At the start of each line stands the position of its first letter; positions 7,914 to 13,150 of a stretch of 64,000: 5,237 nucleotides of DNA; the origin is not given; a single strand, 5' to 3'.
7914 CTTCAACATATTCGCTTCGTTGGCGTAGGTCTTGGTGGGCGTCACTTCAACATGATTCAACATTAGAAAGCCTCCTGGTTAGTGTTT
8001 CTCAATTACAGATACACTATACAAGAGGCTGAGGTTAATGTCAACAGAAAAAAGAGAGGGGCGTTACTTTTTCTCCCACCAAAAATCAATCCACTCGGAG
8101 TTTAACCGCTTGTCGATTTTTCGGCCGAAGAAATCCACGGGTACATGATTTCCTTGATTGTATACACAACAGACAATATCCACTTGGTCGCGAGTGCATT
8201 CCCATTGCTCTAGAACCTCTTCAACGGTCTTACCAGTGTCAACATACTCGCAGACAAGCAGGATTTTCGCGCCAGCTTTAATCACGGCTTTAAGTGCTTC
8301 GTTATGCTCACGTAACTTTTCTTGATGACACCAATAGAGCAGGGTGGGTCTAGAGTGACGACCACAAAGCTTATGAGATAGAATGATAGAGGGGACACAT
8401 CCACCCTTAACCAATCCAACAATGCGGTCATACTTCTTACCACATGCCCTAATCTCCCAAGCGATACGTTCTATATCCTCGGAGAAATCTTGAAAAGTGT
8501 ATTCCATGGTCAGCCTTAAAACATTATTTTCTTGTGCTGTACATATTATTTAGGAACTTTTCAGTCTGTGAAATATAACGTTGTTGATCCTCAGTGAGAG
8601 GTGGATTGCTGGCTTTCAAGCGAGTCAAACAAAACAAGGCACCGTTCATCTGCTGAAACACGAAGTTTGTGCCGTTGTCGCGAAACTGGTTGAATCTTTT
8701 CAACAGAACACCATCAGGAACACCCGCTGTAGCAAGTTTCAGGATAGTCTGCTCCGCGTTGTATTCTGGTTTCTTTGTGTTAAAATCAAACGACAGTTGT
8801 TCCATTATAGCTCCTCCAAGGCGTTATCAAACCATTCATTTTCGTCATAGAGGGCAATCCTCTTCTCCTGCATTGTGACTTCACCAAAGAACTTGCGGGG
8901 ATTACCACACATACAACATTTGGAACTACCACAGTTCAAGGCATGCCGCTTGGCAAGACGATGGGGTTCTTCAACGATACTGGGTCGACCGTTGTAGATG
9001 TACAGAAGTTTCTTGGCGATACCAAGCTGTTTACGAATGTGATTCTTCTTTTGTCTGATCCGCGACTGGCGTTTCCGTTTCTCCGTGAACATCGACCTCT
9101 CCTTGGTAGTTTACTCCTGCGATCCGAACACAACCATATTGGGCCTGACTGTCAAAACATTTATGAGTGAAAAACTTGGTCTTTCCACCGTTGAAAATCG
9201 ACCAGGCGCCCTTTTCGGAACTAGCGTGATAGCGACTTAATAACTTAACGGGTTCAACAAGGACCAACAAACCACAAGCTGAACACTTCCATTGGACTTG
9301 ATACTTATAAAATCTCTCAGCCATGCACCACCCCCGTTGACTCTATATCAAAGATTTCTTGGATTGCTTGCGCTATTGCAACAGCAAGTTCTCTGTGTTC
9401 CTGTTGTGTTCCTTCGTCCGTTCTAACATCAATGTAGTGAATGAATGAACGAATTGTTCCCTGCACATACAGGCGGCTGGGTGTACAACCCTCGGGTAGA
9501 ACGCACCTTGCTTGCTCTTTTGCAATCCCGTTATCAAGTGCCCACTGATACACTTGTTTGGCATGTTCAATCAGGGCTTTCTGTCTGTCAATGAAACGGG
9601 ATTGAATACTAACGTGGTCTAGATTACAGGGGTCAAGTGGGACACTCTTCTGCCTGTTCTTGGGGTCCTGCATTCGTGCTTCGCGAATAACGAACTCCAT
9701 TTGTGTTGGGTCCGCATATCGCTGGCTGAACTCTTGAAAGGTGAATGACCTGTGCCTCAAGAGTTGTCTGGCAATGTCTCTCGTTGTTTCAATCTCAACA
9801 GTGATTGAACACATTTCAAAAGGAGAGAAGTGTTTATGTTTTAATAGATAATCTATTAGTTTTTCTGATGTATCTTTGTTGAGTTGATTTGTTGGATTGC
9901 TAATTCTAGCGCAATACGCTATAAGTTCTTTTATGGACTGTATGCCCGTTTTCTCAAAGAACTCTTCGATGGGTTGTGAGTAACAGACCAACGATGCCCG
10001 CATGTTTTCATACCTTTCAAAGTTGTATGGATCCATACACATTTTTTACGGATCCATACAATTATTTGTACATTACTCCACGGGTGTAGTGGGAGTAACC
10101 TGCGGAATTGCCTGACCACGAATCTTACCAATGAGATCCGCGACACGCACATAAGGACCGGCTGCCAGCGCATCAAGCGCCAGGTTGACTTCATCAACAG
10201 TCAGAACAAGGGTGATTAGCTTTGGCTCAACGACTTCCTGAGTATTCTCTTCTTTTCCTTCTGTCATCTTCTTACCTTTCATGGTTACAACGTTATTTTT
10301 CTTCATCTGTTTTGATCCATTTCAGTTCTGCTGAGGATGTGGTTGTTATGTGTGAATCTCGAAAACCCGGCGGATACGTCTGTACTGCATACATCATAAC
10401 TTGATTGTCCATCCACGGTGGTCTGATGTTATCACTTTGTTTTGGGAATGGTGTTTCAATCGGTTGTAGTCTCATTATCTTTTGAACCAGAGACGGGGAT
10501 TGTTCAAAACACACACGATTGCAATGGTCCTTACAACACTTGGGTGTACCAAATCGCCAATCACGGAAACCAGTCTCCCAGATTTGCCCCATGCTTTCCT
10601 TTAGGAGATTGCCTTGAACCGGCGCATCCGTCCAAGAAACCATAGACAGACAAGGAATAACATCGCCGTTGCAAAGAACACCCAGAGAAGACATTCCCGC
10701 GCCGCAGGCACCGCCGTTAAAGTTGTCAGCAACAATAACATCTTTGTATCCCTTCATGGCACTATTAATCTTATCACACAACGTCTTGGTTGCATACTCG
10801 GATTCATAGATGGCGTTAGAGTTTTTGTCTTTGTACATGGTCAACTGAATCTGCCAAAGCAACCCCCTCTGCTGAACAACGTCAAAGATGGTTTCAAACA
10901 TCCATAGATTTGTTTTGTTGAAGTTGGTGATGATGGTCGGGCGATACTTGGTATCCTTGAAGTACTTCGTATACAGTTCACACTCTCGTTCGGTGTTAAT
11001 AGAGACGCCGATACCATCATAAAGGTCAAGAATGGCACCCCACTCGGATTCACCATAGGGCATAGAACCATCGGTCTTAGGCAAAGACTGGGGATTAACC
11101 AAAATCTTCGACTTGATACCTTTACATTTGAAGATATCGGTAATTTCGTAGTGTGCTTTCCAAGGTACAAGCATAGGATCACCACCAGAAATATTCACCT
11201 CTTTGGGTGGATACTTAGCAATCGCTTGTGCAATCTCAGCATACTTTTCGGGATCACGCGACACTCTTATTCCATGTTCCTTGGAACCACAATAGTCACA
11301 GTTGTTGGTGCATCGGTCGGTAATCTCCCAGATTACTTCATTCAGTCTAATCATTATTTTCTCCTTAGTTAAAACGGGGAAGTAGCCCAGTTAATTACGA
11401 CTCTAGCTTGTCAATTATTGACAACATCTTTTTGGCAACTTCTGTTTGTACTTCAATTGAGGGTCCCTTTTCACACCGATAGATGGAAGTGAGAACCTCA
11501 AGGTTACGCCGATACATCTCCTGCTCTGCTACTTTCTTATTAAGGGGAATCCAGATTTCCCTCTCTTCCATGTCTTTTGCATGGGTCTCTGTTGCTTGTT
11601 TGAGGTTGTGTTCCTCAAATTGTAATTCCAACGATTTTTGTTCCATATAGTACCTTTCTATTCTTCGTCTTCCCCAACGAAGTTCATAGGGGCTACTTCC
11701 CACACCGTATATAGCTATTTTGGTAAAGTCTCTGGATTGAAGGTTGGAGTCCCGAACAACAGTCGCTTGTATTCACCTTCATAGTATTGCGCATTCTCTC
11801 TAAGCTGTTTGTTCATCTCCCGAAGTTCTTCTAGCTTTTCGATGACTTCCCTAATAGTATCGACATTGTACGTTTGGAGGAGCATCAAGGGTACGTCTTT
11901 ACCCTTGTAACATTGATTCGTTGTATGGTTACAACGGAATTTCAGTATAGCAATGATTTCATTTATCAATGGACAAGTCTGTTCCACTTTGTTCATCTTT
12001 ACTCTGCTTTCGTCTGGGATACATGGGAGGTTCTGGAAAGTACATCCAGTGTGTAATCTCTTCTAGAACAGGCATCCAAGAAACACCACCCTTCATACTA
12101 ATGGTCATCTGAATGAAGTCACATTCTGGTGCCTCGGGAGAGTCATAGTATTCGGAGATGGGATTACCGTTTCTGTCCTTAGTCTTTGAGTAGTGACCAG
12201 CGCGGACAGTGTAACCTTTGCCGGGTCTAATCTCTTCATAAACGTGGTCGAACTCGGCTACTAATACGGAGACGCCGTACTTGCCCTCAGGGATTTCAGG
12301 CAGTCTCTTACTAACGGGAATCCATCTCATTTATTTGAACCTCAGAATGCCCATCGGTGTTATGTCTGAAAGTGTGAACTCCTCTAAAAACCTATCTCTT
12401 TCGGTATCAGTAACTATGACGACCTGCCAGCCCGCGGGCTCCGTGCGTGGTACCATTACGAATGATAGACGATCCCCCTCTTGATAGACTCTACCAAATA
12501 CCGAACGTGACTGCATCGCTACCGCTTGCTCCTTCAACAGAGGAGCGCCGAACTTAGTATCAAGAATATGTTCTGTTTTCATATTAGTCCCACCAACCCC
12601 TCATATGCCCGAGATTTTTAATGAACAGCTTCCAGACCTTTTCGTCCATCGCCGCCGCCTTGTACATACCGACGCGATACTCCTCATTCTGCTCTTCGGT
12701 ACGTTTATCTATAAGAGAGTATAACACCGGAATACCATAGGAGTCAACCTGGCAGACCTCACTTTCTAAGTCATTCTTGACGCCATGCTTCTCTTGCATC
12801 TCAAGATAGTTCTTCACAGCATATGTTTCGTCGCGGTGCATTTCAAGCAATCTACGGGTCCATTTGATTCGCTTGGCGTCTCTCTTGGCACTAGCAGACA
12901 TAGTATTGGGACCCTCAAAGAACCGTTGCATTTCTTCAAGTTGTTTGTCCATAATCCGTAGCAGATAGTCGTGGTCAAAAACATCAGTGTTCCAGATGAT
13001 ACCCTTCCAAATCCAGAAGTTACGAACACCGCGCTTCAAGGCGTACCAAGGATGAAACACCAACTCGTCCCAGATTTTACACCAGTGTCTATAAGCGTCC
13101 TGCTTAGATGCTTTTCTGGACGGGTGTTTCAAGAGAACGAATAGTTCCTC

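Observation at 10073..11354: Radical-SAM/SPASM enzyme with an adjacent small ORF in a phage early region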

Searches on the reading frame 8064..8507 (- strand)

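Call 3: search_protein_families(library=pfam, proteins=[window:8064-8507:-], max_evalue=0.1)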
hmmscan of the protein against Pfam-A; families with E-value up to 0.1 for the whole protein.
window:8064-8507:- (147 aa): 1 family
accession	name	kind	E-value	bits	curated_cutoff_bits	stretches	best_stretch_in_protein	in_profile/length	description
PF00156.33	Pribosyltran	-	3.3e-05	23.7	26.3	1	8-132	11-141/158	Phosphoribosyl transferase domain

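Call 5: search_protein_families(library=phrogs, proteins=[window:8064-8507:-], max_evalue=0.01)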
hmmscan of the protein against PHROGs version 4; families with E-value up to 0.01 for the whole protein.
window:8064-8507:- (147 aa): 1 family
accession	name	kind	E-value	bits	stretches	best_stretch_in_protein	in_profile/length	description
phrog_8995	-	other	2e-08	35.2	1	3-146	7-139/148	phosphoribosyl transferase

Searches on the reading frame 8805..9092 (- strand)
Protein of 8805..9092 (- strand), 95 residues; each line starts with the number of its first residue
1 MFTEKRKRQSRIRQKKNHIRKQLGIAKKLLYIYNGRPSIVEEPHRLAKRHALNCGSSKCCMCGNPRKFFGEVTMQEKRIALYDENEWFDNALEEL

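Call 3: search_protein_families(library=pfam, proteins=[window:8805-9092:-], max_evalue=0.1)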
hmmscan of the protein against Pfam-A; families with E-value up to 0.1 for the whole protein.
window:8805-9092:- (95 aa): 0 families

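Call 5: search_protein_families(library=phrogs, proteins=[window:8805-9092:-], max_evalue=0.01)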
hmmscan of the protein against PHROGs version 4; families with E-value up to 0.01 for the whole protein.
window:8805-9092:- (95 aa): 1 family
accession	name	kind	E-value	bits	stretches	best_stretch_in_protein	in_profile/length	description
phrog_4499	-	unknown function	2.3e-07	32.3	1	25-81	19-73/88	-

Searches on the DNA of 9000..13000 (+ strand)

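Call 6: search_dna_similar(query=window:9000-13000:+, collection=phages, mode=near, max_rows=30)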
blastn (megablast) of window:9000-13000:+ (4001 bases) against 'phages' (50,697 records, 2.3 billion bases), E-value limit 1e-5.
No match.

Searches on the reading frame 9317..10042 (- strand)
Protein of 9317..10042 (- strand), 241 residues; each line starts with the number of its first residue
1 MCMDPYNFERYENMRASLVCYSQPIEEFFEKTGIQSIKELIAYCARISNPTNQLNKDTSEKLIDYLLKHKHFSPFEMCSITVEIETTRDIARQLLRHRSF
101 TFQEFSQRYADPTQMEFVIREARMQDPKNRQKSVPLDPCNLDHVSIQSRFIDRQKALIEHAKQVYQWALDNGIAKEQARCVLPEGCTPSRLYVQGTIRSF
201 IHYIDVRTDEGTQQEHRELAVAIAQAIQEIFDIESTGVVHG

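Call 3: search_protein_families(library=pfam, proteins=[window:9317-10042:-], max_evalue=0.1)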
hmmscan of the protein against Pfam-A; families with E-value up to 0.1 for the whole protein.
window:9317-10042:- (241 aa): 1 family
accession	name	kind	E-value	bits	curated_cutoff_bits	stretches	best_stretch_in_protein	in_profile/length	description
PF02511.20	Thy1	-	7.2e-44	150.3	24.8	1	38-231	10-189/191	Thymidylate synthase complementing protein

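Call 5: search_protein_families(library=phrogs, proteins=[window:9317-10042:-], max_evalue=0.01)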
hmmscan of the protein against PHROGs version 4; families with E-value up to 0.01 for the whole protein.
window:9317-10042:- (241 aa): 4 families
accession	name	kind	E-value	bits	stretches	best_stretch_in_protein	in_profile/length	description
phrog_85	-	DNA, RNA and nucleotide metabolism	1.8e-67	229.6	1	13-231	370-576/866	thymidylate synthase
phrog_10644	-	DNA, RNA and nucleotide metabolism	3.8e-42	145.1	1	81-227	2-143/160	thymidylate synthase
phrog_22708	-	DNA, RNA and nucleotide metabolism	6.3e-13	49.7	1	38-111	41-125/242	thymidylate synthase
phrog_35637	-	DNA, RNA and nucleotide metabolism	0.00057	20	0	155-205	193-242/366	thymidylate synthase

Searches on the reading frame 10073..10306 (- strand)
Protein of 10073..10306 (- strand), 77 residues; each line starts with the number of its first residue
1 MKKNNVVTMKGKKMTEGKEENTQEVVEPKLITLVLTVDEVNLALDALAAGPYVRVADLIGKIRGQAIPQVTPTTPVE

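Call 3: search_protein_families(library=pfam, proteins=[window:10073-10306:-], max_evalue=0.1)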
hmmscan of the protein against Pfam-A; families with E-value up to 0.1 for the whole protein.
window:10073-10306:- (77 aa): 0 families

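Call 4: search_protein_families(library=ncbifam, proteins=[window:10073-10306:-], max_evalue=1)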
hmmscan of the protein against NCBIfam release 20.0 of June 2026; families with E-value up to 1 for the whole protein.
window:10073-10306:- (77 aa): 0 families

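Call 5: search_protein_families(library=phrogs, proteins=[window:10073-10306:-], max_evalue=0.01)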
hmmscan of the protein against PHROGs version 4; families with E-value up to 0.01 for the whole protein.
window:10073-10306:- (77 aa): 0 families

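Call 29: find_homologous_proteins(query=window:10073-10306:-, max_evalue=0.01)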
Query window:10073-10306:- (77 aa): 1 proteins with E <= 0.01 among 1 candidates.
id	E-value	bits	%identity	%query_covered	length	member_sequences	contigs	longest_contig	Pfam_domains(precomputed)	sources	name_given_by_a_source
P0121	1.3e-40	154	100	100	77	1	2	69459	-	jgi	jgi:hypothetical protein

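Call 35: search_protein_representatives(protein=window:10073-10306:-)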
Query: 77 residues. Proteins with E-value up to 0.001 (for the whole library): 57; up to 1e-10: 1; up to 1e-30: 1. The best 57 are listed.
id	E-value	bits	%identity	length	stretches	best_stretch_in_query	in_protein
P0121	4.0e-41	153.5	100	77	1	1-77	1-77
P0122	1.2e-07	47.7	46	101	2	33-74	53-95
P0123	1.9e-07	47.1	41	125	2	31-75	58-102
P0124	2.3e-07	46.9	43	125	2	27-72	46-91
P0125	6.4e-07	45.4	44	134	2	29-72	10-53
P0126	9.3e-07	44.9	56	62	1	30-72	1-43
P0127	9.3e-07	44.9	52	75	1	21-72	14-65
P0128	1.2e-06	44.5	40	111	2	30-75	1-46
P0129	1.4e-06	44.4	43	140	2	28-70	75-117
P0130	1.7e-06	44.1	56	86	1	18-71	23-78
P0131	1.9e-06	43.9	46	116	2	31-70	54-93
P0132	3.5e-06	43.1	47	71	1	17-74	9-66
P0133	4.2e-06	42.9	56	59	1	31-75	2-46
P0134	1.1e-05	41.5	60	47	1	31-73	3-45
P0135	1.6e-05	41.0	39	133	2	11-70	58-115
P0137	1.8e-05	40.9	54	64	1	27-72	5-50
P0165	4.3e-04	36.5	66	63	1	31-71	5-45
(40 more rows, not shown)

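Call 37: search_protein_families(library=pfam, alignment_id=A2, max_evalue=0.1)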
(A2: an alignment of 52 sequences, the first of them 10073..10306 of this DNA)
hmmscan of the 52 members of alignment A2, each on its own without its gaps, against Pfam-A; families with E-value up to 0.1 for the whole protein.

A. member 1, window:10073-10306:- (77 aa): 0 families

B. families by the number of members that match (of 52 scanned): 23 families
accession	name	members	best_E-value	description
PF23805.1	DUF7180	2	0.0038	Family of unknown function (DUF7180)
PF01442.23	Apolipoprotein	1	0.00073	Apolipoprotein A1/A4/E domain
PF14156.11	AbbA_antirepres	1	0.0026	Antirepressor AbbA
PF17212.9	Tube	1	0.012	Tail tubular protein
PF13767.11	DUF4168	1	0.013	Domain of unknown function (DUF4168)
PF14678.12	FANCI_S4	1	0.015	FANCI solenoid 4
PF04402.19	SIMPL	1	0.019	Protein of unknown function (DUF541)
PF25009.1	DUF7785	1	0.029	Domain of unknown function (DUF7785)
PF22451.2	NirdL-like_HTH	1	0.036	Siroheme decarboxylase NirDL-like HTH domain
PF12320.13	SbcD_C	1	0.037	Type 5 capsule protein repressor C-terminal domain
PF15460.11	SAS4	1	0.037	Something about silencing, SAS, complex subunit 4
PF08416.19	PTB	1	0.055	Phosphotyrosine-binding domain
PF15887.11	Peptidase_Mx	1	0.056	Putative zinc-binding metallo-peptidase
PF18068.6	Npun_R1517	1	0.068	Npun R1517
PF07528.20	DZF_N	1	0.069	DZF N-terminal domain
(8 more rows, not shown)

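Call 38: search_protein_families(library=phrogs, alignment_id=A2, max_evalue=0.01)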
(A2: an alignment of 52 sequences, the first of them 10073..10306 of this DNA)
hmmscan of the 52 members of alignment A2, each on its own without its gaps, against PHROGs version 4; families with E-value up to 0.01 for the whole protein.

A. member 1, window:10073-10306:- (77 aa): 0 families

B. families by the number of members that match (of 52 scanned): 1 family
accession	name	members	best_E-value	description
phrog_9709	-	1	0.0097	-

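Call 39: find_encoding_contigs(protein=P0137, flank=5000, max_places=4)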
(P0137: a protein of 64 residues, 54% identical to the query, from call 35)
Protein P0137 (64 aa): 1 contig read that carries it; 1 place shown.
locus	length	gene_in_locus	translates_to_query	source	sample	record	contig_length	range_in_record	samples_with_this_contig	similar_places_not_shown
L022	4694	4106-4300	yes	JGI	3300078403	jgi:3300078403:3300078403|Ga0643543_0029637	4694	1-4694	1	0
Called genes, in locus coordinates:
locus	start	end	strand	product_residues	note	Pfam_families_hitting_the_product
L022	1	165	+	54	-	?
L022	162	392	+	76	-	-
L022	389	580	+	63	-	-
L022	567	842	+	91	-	-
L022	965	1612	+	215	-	PF00596:Aldolase_II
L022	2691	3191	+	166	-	-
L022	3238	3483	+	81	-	-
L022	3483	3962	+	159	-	PF04308:RNaseH_like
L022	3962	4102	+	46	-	-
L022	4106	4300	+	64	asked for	-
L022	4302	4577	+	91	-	PF24729:Acb2_Tad1_hairpin (faint)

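Call 40: find_encoding_contigs(protein=P0126, flank=5000, max_places=4)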
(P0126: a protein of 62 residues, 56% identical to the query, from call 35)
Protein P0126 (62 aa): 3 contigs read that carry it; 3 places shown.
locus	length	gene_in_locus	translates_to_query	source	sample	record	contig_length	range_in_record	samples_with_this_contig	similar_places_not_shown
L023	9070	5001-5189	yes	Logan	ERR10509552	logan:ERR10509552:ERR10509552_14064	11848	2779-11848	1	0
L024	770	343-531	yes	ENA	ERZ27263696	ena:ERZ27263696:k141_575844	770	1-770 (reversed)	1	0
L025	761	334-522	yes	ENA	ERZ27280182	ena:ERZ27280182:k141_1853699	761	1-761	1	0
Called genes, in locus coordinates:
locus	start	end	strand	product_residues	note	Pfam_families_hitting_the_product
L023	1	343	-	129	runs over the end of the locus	-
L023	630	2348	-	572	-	PF01751:Toprim (weak), PF13155:Toprim_2, PF13662:Toprim_4, PF03796:DnaB_C, PF13481:AAA_25 (weak)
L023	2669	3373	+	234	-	PF04404:ERF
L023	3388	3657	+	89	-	-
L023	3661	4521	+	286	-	-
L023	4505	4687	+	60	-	PF12728:HTH_17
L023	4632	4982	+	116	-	-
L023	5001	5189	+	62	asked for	-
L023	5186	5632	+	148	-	-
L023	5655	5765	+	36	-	-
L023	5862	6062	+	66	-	-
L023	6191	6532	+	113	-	-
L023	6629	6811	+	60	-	-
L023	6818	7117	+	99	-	-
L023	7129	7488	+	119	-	-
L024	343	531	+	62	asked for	-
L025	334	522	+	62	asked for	-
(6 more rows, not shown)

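Call 66: find_encoding_contigs(protein=P0165, flank=6000, max_places=3)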
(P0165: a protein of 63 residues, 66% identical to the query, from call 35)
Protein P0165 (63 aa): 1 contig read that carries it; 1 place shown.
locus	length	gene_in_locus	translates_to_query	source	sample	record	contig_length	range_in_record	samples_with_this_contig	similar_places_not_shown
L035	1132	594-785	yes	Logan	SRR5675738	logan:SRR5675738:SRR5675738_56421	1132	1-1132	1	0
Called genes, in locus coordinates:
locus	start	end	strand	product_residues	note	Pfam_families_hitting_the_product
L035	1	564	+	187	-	?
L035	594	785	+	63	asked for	-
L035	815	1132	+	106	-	?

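Call 67: find_encoding_contigs(protein=P0127, flank=6000, max_places=3)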
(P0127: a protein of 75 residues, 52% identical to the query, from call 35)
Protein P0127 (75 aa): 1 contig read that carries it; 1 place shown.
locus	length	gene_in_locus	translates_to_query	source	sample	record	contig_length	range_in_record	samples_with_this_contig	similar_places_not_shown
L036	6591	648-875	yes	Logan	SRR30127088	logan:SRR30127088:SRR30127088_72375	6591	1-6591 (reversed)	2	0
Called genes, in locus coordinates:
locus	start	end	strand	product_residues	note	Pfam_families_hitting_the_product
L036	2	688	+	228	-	?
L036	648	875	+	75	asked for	-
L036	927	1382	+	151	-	-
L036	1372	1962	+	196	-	-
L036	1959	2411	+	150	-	-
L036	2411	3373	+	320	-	-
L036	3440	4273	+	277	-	-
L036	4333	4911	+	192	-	-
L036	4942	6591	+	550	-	?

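Call 78: search_protein_families(library=padloc, proteins=[window:10073-10306:-], max_evalue=0.01)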
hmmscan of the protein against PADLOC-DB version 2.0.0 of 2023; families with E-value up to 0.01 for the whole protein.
window:10073-10306:- (77 aa): 0 families
